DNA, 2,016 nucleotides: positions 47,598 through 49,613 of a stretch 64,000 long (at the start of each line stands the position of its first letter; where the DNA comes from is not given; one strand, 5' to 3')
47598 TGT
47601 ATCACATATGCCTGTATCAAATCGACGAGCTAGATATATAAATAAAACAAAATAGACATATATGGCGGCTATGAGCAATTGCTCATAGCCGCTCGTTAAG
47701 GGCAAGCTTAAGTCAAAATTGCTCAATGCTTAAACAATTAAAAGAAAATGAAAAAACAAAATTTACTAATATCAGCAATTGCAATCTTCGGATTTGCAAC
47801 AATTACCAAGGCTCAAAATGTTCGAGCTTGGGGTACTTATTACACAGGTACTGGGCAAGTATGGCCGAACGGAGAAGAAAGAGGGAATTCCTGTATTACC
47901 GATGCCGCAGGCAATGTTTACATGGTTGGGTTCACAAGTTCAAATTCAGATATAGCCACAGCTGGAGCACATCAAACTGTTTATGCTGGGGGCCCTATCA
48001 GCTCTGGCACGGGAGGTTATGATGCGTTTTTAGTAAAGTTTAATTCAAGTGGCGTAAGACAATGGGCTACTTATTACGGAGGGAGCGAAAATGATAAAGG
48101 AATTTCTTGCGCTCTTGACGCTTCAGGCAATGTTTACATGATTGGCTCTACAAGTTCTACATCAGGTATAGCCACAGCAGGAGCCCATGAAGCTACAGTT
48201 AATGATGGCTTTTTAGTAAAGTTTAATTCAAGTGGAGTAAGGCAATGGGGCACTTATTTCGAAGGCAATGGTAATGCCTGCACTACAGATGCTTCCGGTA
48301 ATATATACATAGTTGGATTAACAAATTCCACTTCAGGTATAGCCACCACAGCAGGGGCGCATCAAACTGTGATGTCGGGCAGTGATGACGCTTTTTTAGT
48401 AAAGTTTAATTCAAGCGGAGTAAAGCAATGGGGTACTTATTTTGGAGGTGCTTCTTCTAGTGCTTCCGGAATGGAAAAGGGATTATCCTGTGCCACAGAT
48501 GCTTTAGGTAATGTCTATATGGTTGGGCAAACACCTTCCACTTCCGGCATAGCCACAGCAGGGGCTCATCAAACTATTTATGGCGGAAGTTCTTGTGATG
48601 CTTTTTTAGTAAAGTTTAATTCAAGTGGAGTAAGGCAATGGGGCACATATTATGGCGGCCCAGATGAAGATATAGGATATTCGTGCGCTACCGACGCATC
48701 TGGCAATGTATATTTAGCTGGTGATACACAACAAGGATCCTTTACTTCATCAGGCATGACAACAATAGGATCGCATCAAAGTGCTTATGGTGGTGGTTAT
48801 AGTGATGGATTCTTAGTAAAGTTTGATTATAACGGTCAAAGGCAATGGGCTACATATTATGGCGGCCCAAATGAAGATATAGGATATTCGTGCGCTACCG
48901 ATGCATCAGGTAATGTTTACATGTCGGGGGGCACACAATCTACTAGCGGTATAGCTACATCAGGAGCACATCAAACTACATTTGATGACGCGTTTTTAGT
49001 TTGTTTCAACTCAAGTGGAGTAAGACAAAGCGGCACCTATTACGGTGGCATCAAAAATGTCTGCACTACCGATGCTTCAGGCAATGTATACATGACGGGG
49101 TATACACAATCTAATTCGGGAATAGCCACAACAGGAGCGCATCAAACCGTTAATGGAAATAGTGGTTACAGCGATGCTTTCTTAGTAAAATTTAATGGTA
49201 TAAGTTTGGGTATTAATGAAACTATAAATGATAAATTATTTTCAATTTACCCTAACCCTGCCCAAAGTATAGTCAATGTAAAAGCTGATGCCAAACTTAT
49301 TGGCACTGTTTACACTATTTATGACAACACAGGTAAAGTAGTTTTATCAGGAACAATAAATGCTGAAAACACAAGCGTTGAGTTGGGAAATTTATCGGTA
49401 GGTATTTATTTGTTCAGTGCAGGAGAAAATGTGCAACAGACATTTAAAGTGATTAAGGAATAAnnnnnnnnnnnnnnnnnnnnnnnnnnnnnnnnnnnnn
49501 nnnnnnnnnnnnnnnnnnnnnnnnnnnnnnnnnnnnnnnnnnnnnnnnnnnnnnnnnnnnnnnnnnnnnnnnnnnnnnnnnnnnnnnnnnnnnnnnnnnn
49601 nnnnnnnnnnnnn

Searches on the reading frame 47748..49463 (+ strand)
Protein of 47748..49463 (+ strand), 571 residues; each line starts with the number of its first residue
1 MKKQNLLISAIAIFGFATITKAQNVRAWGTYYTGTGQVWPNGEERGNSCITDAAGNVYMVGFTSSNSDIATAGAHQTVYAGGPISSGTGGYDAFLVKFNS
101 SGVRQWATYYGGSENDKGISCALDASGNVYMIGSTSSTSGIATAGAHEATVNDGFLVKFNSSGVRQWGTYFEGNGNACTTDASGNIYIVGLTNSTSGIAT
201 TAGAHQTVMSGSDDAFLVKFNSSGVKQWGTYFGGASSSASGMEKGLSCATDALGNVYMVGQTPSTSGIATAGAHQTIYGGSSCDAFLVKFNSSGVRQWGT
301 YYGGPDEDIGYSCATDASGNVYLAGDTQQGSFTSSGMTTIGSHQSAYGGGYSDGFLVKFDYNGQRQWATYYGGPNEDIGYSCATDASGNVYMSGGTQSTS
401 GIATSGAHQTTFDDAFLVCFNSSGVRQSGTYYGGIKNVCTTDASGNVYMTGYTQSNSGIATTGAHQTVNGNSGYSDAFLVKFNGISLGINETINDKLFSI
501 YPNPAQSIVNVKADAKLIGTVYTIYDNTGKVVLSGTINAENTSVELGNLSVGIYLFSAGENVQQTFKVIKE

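Call 16: search_protein_families(library=pfam, proteins=[window:47748-49463:+], max_evalue=0.001)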
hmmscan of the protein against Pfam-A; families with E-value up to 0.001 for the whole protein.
window:47748-49463:+ (571 aa): 2 families
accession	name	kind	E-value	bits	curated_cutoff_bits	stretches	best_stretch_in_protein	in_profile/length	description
PF06739.17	SBBP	-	1.8e-20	73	20.5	3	105-138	1-35/38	Beta-propeller repeat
PF18962.6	Por_Secre_tail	-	2.1e-10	41.2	27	1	500-566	1-70/75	Secretion system C-terminal sorting domain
